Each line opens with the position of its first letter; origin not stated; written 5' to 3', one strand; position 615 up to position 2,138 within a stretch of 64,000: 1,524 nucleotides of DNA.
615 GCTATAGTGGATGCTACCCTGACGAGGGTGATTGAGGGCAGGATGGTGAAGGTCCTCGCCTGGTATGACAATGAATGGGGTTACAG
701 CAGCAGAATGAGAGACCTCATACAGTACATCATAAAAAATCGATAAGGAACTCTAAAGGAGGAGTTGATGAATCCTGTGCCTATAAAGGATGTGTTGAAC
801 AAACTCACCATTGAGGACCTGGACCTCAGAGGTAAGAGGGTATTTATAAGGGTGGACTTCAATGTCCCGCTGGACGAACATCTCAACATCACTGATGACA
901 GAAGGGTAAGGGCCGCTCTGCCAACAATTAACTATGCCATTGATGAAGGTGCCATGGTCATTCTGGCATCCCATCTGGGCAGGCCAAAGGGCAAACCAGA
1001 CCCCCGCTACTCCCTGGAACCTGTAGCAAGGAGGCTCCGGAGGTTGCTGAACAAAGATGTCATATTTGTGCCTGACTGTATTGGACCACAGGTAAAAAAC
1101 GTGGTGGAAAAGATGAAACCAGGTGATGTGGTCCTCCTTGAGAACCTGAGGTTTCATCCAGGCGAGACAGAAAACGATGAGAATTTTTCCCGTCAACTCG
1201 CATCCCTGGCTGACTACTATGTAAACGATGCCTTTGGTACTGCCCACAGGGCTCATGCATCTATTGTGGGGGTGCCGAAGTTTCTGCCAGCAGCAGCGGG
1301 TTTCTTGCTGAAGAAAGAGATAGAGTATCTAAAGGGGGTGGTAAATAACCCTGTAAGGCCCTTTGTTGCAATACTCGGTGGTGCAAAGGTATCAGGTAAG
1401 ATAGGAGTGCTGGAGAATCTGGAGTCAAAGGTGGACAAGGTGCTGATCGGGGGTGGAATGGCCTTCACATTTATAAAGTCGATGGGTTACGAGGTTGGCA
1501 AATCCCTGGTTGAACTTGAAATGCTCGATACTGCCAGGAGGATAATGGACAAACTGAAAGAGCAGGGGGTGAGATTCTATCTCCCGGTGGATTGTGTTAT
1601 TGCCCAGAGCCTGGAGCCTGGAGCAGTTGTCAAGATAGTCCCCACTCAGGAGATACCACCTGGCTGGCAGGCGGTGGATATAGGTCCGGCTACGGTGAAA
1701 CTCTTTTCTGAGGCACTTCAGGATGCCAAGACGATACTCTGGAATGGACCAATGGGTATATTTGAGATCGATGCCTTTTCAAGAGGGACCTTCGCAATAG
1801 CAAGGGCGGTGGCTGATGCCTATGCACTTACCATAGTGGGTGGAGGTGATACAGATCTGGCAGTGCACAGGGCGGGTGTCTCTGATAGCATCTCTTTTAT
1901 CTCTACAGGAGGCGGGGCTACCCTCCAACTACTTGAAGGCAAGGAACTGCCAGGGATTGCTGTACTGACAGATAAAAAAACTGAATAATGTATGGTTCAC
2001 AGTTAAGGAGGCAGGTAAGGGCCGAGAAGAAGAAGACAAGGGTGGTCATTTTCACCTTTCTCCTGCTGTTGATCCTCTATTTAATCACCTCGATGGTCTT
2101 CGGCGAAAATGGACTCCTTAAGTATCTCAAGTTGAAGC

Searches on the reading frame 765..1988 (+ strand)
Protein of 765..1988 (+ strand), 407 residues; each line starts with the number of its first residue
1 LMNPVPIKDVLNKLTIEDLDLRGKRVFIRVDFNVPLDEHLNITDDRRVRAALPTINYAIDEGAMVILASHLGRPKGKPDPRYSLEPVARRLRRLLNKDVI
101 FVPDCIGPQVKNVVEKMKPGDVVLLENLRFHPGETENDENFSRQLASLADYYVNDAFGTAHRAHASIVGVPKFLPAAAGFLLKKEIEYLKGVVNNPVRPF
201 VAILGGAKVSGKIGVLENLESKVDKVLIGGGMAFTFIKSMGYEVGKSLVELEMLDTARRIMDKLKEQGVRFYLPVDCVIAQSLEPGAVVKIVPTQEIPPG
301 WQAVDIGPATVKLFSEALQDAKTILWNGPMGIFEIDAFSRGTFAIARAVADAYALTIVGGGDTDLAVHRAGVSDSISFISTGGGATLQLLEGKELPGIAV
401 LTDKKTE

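Call 52: search_protein_families(library=pfam, proteins=[window:765-1988:+], max_evalue=0.00001)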
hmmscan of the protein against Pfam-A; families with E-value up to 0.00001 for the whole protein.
window:765-1988:+ (407 aa): 1 family
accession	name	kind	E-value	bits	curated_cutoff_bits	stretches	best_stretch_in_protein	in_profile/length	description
PF00162.24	PGK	-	1.2e-163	545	27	1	16-393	1-379/379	Phosphoglycerate kinase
